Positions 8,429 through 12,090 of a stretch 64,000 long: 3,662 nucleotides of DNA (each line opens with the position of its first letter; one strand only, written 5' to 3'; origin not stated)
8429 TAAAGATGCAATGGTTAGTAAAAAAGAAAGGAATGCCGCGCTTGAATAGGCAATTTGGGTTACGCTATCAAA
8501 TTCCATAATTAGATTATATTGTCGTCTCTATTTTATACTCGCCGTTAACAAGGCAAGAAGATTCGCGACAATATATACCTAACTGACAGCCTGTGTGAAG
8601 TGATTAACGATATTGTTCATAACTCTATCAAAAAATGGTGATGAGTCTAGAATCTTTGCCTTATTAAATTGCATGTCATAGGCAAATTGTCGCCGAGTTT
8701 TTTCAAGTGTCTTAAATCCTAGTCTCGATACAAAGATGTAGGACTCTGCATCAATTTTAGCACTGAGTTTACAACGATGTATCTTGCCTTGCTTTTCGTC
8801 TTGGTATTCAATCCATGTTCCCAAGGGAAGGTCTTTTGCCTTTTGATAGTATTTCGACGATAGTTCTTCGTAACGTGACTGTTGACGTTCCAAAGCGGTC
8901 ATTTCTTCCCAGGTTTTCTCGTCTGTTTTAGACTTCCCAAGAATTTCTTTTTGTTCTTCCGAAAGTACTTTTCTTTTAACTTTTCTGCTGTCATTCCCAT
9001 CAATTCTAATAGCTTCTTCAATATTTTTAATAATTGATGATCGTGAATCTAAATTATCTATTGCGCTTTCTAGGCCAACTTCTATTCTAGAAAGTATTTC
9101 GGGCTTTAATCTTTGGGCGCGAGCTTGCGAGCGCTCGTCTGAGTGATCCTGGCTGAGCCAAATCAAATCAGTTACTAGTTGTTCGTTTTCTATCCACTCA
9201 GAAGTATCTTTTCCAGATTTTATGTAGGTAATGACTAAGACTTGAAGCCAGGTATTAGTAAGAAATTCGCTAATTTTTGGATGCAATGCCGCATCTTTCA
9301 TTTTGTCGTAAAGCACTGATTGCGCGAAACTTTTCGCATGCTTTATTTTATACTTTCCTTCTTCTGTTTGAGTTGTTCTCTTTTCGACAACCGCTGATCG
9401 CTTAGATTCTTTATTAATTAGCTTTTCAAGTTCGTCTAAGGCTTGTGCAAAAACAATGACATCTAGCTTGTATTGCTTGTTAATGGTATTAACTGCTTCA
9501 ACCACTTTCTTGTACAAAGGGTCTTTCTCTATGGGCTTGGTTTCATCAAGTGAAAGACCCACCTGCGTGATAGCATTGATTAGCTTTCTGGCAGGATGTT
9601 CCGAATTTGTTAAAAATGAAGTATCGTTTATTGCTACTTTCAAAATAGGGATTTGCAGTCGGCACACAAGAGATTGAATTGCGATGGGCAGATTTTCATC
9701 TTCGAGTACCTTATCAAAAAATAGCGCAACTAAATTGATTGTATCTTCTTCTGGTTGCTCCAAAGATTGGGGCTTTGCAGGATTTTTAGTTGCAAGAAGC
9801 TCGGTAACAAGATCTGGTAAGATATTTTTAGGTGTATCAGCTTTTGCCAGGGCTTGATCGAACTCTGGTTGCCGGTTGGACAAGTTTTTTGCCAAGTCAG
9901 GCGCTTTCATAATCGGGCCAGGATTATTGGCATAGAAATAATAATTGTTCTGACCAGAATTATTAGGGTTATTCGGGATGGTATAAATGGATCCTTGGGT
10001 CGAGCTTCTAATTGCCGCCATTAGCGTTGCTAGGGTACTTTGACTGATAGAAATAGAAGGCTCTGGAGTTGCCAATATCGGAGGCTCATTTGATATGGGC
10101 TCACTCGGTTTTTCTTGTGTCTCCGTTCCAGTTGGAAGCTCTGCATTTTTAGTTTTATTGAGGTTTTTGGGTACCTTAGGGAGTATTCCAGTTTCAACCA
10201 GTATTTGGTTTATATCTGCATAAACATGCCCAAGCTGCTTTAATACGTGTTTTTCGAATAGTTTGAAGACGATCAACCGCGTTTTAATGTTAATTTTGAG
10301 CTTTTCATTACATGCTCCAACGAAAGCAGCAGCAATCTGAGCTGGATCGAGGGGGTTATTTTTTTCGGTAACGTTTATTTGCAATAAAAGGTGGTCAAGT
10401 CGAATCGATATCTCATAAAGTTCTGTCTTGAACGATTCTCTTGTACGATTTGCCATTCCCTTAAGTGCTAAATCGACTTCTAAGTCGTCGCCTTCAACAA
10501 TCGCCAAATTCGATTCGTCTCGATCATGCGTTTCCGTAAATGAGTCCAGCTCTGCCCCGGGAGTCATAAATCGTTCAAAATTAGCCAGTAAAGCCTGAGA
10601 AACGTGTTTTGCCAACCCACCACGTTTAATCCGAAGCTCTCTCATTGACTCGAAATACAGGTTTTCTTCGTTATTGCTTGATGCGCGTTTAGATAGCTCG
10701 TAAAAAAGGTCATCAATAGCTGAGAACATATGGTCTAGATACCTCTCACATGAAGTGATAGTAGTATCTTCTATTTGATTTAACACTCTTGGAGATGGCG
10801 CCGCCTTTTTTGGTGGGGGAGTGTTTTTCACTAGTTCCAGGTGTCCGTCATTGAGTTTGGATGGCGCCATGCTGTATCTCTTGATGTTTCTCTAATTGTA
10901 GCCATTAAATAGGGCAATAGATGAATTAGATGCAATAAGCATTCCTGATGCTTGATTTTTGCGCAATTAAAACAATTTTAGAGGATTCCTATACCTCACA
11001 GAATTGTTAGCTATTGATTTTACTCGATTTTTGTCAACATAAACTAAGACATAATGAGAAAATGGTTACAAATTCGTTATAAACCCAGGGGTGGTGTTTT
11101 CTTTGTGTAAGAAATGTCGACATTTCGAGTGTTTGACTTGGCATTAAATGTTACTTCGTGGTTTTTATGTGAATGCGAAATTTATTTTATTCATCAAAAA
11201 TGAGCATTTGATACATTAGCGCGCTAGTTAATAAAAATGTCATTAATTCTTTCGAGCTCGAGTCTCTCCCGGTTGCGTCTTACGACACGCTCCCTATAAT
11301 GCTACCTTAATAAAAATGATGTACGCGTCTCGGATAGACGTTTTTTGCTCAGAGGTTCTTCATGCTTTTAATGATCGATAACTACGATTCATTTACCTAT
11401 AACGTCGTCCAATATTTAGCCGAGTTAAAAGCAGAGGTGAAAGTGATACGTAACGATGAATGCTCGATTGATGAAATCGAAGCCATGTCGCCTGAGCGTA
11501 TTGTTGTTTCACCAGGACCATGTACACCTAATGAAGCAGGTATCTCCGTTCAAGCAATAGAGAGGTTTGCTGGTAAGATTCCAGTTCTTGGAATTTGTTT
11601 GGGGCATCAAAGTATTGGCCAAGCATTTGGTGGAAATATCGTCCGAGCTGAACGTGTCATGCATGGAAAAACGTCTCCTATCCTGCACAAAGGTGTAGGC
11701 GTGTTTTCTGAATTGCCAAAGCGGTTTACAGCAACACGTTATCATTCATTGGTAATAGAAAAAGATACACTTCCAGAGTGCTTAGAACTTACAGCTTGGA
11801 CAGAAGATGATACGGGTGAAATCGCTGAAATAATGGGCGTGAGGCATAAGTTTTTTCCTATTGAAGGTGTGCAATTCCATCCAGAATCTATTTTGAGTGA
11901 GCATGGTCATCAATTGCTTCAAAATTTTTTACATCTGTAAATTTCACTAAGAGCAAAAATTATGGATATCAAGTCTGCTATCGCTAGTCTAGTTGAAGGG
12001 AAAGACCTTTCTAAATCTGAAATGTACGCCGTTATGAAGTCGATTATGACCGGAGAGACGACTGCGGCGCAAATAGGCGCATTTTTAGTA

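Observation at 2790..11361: The trpE-trpG junction carries a PrsK/PrsR signalling module plus DUF1631 instead of being contiguous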

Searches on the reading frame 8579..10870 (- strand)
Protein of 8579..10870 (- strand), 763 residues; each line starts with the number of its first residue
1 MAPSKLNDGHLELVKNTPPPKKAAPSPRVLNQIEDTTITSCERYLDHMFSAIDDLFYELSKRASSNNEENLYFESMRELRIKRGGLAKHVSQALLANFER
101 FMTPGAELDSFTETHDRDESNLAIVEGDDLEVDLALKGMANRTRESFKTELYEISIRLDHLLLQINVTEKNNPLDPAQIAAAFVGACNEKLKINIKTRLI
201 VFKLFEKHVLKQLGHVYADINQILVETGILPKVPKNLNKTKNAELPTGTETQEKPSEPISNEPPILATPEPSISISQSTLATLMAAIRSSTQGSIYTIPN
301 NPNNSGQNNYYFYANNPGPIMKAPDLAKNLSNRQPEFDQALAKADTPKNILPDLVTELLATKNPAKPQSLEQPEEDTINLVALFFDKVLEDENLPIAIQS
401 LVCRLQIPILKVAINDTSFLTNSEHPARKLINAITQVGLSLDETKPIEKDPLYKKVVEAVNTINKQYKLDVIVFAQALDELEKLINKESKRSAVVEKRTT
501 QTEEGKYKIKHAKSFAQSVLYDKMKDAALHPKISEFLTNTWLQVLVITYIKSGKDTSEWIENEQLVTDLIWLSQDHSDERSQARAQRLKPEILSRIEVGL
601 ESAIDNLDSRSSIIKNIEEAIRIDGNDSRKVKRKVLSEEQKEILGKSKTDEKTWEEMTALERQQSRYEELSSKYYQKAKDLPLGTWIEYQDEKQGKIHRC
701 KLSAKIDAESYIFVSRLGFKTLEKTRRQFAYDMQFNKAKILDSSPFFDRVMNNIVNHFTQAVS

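Call 3: search_protein_families(library=ncbifam, proteins=[window:8579-10870:-], max_evalue=0.001)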
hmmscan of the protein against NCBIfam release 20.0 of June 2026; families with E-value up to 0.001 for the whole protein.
window:8579-10870:- (763 aa): 1 family
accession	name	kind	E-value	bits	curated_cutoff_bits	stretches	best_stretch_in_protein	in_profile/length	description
NF058594.1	PacR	exception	5.4e-54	183.9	1200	2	369-752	370-744/752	PacR family protein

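Call 4: search_protein_families(library=pfam, proteins=[window:8579-10870:-], max_evalue=0.001)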
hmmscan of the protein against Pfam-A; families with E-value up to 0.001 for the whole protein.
window:8579-10870:- (763 aa): 1 family
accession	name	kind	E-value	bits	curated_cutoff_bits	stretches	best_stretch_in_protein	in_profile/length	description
PF07793.16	DUF1631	-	1.2e-185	619.6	33.7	1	23-756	3-739/741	Protein of unknown function (DUF1631)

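Call 47: find_homologous_proteins(query=window:8579-10870:-, max_evalue=1e-10)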
Query window:8579-10870:- (763 aa): 454 proteins with E <= 1e-10 among 8000 candidates; the best 120 are listed.
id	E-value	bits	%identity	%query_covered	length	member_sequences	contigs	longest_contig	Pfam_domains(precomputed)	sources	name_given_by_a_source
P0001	0.0e+0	1396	82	100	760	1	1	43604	PF07793.18,PF26672.1,PF26671.1,PF26670.1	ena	-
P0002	0.0e+0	1166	70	100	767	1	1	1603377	PF07793.18,PF26672.1,PF26671.1,PF26670.1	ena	-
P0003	0.0e+0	1140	69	100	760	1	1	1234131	PF07793.18,PF26672.1,PF26671.1,PF26670.1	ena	-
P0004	0.0e+0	1097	65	100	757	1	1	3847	PF07793.18,PF26672.1,PF26671.1,PF26670.1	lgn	-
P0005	0.0e+0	1072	65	100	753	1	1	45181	PF07793.18,PF26672.1,PF26671.1,PF26670.1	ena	-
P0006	3.1e-298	1009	65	94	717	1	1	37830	PF07793.18,PF26672.1,PF26671.1,PF26670.1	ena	-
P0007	4.6e-292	989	60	100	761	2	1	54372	PF07793.18,PF26672.1,PF26671.1,PF26670.1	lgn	-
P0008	1.9e-288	977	59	99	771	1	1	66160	PF07793.18,PF26672.1,PF26671.1,PF26670.1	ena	-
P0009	7.2e-279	945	59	100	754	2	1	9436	PF07793.18,PF26672.1,PF26671.1,PF26670.1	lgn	-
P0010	1.2e-274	931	58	99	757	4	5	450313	PF07793.18,PF26672.1,PF26671.1,PF26670.1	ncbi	ncbi:MAG: DUF1631 domain-containing protein [Agarilytica sp.]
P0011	2.1e-274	931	59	98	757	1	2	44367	PF07793.18,PF26672.1,PF26671.1,PF26670.1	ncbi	-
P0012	1.5e-273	928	59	98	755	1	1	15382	PF07793.18,PF26672.1,PF26671.1,PF26670.1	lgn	-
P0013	6.2e-273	926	59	99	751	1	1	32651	PF07793.18,PF26672.1,PF26671.1,PF26670.1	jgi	-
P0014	8.4e-273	925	58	99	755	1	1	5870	PF07793.18,PF26672.1,PF26671.1,PF26670.1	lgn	-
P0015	1.2e-272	925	59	98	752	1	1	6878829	PF07793.18,PF26672.1,PF26671.1,PF26670.1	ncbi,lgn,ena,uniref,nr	ncbi:DUF1631 domain-containing protein [Agarilytica rhodophyticola]|uniref:DUF1631 domain-containing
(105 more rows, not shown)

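Call 52: find_encoding_contigs(protein=P0001, flank=10000, max_places=2)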
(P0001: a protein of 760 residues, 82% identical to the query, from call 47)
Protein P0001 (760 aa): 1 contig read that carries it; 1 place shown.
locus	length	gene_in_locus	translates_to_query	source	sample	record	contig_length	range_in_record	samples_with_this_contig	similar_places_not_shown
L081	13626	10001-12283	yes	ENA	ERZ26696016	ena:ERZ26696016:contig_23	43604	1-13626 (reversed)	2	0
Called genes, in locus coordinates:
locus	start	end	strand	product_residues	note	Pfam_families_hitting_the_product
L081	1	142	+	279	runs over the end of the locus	PF03781:FGE-sulfatase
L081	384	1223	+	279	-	PF03781:FGE-sulfatase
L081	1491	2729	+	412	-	-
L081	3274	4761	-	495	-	PF00004:AAA, PF17862:AAA_lid_3 (weak)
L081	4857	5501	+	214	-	PF03232:COQ7, PF02915:Rubrerythrin (weak)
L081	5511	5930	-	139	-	PF02566:OsmC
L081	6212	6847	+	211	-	PF00027:cNMP_binding, PF13545:HTH_Crp_2, PF00325:Crp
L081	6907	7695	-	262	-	PF00218:IGPS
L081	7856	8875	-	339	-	PF02885:Glycos_trans_3N, PF00591:Glycos_transf_3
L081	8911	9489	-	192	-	PF00117:GATase, PF07722:Peptidase_C26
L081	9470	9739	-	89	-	-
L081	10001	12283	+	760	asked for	PF07793:DUF1631, PF26671:DUF1631_2nd, PF26672:DUF1631_3rd, PF26670:DUF1631_C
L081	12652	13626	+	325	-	?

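Call 53: find_encoding_contigs(protein=P0002, flank=10000, max_places=2)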
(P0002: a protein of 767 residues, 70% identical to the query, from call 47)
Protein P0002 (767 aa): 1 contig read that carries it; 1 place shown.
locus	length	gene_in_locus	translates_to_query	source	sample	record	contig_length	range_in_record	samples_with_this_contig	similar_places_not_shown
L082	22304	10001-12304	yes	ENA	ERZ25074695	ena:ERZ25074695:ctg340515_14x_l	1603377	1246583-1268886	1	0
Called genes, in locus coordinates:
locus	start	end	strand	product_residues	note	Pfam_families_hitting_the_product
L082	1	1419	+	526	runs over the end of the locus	PF02142:MGS, PF01808:AICARFT_IMPCHas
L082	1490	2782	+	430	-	PF02844:GARS_N, PF01071:GARS_A, PF02655:ATP-grasp_3 (weak), PF02786:CPSase_L_D2 (weak), PF02222:ATP-grasp (faint), PF02843:GARS_C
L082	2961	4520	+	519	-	PF00916:Sulfate_transp, PF01740:STAS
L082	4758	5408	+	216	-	PF03232:COQ7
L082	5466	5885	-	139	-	PF02566:OsmC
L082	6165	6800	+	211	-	PF00027:cNMP_binding, PF13545:HTH_Crp_2, PF00325:Crp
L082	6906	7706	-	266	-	PF00218:IGPS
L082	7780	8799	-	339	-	PF02885:Glycos_trans_3N, PF00591:Glycos_transf_3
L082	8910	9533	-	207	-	PF00117:GATase, PF07722:Peptidase_C26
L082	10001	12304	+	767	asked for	PF07793:DUF1631, PF26671:DUF1631_2nd, PF26672:DUF1631_3rd, PF26670:DUF1631_C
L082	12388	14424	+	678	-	PF02518:HATPase_c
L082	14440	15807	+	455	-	PF00072:Response_reg, PF00158:Sigma54_activat, PF14532:Sigma54_activ_2, PF01078:Mg_chelatase (faint), PF07728:AAA_5 (weak), PF25601:AAA_lid_14, PF02954:HTH_8, PF13518:HTH_28 (faint)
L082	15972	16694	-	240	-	-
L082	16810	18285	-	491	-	PF04715:, PF00425:Chorismate_bind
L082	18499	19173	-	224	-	PF00834:Ribul_P_3_epim, PF01729:QRPTase_C (faint)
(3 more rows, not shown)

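Call 63: predict_structure(alignment_id=A2)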
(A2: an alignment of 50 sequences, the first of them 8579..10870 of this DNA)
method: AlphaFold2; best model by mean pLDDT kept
length: 763 residues; sequences in the alignment: 50
mean_pLDDT: 81.2   pTM: 0.57
mean pLDDT of the five models: 81.2, 80.8, 79.0, 77.2, 75.9
residues with pLDDT >= 90: 387; 70-90: 210; 50-70: 72; < 50: 94
segments of 3 or more residues with pLDDT < 50: 1-3, 5-22, 109-124, 236-271, 293-308, 626-628
pLDDT, mean of each block of 10 residues (from residue 1): 41 42 67 94 95 92 89 91 92 92 63 44 64 93 93 90 83 93 94 91 95 94 84 46 33 35 35 61 69 41 45 74 87 90 90 88 83 87 91 91 94 89 91 93 86 94 86 93 94 93 92 93 91 93 96 93 95 88 91 95 94 92 56 81 72 60 58 85 93 88 91 94 92 92 87 79 61
secondary structure, 60 per line:
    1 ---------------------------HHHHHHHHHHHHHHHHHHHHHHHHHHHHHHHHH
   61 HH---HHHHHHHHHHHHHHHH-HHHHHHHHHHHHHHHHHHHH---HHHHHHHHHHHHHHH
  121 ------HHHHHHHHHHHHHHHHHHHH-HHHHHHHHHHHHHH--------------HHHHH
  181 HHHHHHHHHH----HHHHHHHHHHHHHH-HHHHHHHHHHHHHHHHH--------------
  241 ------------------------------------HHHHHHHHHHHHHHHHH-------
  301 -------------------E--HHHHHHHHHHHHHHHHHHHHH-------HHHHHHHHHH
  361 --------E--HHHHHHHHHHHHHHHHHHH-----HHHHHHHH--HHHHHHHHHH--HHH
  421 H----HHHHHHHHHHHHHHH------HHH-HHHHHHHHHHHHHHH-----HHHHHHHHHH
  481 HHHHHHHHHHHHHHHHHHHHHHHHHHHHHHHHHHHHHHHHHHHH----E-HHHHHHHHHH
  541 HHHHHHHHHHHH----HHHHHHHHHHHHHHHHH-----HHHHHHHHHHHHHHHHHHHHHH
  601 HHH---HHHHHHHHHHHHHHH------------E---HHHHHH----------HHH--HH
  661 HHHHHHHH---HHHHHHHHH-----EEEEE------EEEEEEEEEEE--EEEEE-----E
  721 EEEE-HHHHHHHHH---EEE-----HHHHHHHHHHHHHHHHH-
elements in order (helices of 4 or more, strands of 3 or more residues): H28-62 H66-81 H83-102 H106-120 H127-146 H148-161 H176-190 H195-208 H210-226 H277-293 H323-343 H351-360 H372-390 H396-403 H406-415 H418-421 H426-440 H451-465 H471-524 H531-552 H557-573 H579-603 H607-621 H638-643 H659-668 H672-680 E686-690 E697-707 E710-714 E720-724 H726-734 E738-740 H746-762

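Call 67: fold_search(model_id=the predicted structure, library=pdb)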
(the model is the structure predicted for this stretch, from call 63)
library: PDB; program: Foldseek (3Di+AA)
matches with E <= 10: 170; with E <= 0.001: 0
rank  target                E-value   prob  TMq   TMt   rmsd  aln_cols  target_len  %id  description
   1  7ux1_A                3.7e-02  0.16  0.09  0.09  36.9       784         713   10  EcMscK in an Open Conformation (released 2022-11-23)
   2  8wd5_A                5.5e-01  0.08  0.07  0.13  28.4       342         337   12  Crystal structure of farnesyl diphosphate synthase FPPS1 from silkworm, Bombyx mori (released 2024-05-22)
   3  7sqc_1W               9.3e-01  0.08  0.05  0.12  34.7       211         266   13  Ciliary C1 central pair apparatus isolated from Chlamydomonas reinhardtii (released 2022-04-13)
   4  9f12_H                1.1e+00  0.15  0.07  0.09  29.0       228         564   12  CryoEM structure of the F plasmid relaxosome with oriT DNA ss-27_-3ds-2_+143 and TraI its TE mode, derived from ss-27_ (released 2025-06-04)
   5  8a6z_B                1.3e+00  0.05  0.07  0.12  27.9       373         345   13  PcIDS1 in complex with Mn2+ and IPP (released 2023-05-31)
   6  7n6g_3W               1.3e+00  0.03  0.06  0.10  53.7       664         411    9  C1 of central pair (released 2022-05-18)
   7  9rmu_C                1.4e+00  0.16  0.06  0.16  19.8       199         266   12  SIVtal integrase in complex with RNA stem-loop (focused refinement of the filament repeat unit) (released 2025-12-10)
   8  5m9n_A                1.5e+00  0.44  0.06  0.21  12.3        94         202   11  Crystal structure of human TDRD1 extended Tudor domain in complex with a symmetrically dimethylated E2F peptide (released 2016-11-16)
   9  6tgb_B                1.5e+00  0.05  0.10  0.11  25.9       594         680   11  CryoEM structure of the binary DOCK2-ELMO1 complex (released 2020-07-29)
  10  2v0o_B                1.6e+00  0.06  0.06  0.13  41.7       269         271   10  FCHO2 F-BAR domain (released 2007-06-26)
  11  7mpe                  1.6e+00  0.01  0.06  0.04  40.7       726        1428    9  Cryo-EM structure of the yeast cadmium factor 1 protein (Ycf1p) (released 2021-06-02)
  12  8qb9_A                1.7e+00  0.04  0.05  0.12  35.7       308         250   14  Helical reconstruction of yeast eisosome protein Pil1 bound to membrane composed of lipid mixture -PIP2/+sterol (DOPC, (released 2024-07-24)
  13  4atm                  1.8e+00  0.08  0.07  0.18  29.5       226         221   12  Crystal structure of the BAR domain of human Amphiphysin, isoform 1 at 1.8 Angstrom resolution featuring increased order (released 2012-05-30)
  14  5m9o_A                1.9e+00  0.18  0.05  0.16  13.7       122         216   11  Crystal structure of human SND1 extended Tudor domain in complex with a symmetrically dimethylated E2F peptide (released 2016-12-07)
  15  3omg_B                1.9e+00  0.16  0.05  0.16  13.6       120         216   12  Structure of human SND1 extended tudor domain in complex with the symmetrically dimethylated arginine PIWIL1 peptide R (released 2010-09-08)
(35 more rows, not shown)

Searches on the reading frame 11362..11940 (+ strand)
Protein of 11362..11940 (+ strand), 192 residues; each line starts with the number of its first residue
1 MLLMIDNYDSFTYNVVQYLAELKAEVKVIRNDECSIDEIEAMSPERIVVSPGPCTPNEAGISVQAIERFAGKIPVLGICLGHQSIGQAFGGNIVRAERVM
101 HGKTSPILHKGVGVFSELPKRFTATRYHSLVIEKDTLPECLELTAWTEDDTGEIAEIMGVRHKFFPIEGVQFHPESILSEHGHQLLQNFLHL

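Call 3: search_protein_families(library=ncbifam, proteins=[window:11362-11940:+], max_evalue=0.001)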
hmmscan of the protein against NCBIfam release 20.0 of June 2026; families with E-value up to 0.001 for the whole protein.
window:11362-11940:+ (192 aa): 25 families
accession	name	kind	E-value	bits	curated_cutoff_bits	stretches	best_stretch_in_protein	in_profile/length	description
NF006462.0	PRK08857.1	equivalog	1.1e-95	318.7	345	1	1-191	1-191/193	aminodeoxychorismate/anthranilate synthase component II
NF011201.0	PRK14607.1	equivalog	1.5e-93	314.3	670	1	1-191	1-187/534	bifunctional anthranilate synthase component II/anthranilate phosphoribosyltransferase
NF005271.0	PRK06774.1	equivalog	1.3e-92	308.4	340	1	1-191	1-190/191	aminodeoxychorismate synthase component II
NF005799.0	PRK07649.1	equivalog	1.3e-90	302.2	327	1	1-190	1-185/195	aminodeoxychorismate/anthranilate synthase component II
NF005946.0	PRK08007.1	equivalog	1.1e-87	292.3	332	1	1-191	1-186/187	aminodeoxychorismate synthase component 2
TIGR00566.1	trpG_papA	subfamily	2.4e-83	278.6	121.05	1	1-191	1-191/192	glutamine amidotransferase of anthranilate synthase or aminodeoxychorismate synthase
NF005849.0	PRK07765.1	equivalog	9.8e-73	244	308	1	2-191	3-190/219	aminodeoxychorismate/anthranilate synthase component II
NF041322.1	Anth_synII_Halo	equivalog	1.5e-59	200.9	320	1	4-191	1-188/190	anthranilate synthase component II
NF005367.0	PRK06895.1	equivalog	7.4e-46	156.4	265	1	2-191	4-187/190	anthranilate synthase component II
NF010081.0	PRK13566.1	equivalog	1.4e-45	155.8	645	1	2-190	531-717/729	anthranilate synthase component I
TIGR01815.1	TrpE-clade3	equivalog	2.1e-40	138.4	739.15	1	2-184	519-696/717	anthranilate synthase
NF007073.0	PRK09522.1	equivalog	1.1e-39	136.8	738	1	2-190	4-187/531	bifunctional anthranilate synthase glutamate amidotransferase component TrpG/anthranilate phosphoribosyltransferase TrpD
TIGR01823.1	PabB-fungal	equivalog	2.9e-38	131.6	442.55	1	2-192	8-203/742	aminodeoxychorismate synthase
NF004169.0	PRK05637.1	equivalog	2.4e-30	105.7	332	1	3-187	6-200/210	anthranilate synthase component II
NF001975.0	PRK00758.1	equivalog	4.7e-28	98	198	1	2-191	4-180/185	GMP synthase subunit A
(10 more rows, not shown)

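Call 4: search_protein_families(library=pfam, proteins=[window:11362-11940:+], max_evalue=0.001)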
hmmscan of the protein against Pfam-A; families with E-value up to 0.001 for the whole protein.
window:11362-11940:+ (192 aa): 2 families
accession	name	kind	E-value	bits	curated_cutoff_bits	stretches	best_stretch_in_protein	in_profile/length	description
PF00117.34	GATase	-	3e-63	213.4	22.8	1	3-190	1-187/190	Glutamine amidotransferase class-I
PF07722.19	Peptidase_C26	-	1.5e-09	38.4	20.5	1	70-175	103-219/219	Peptidase C26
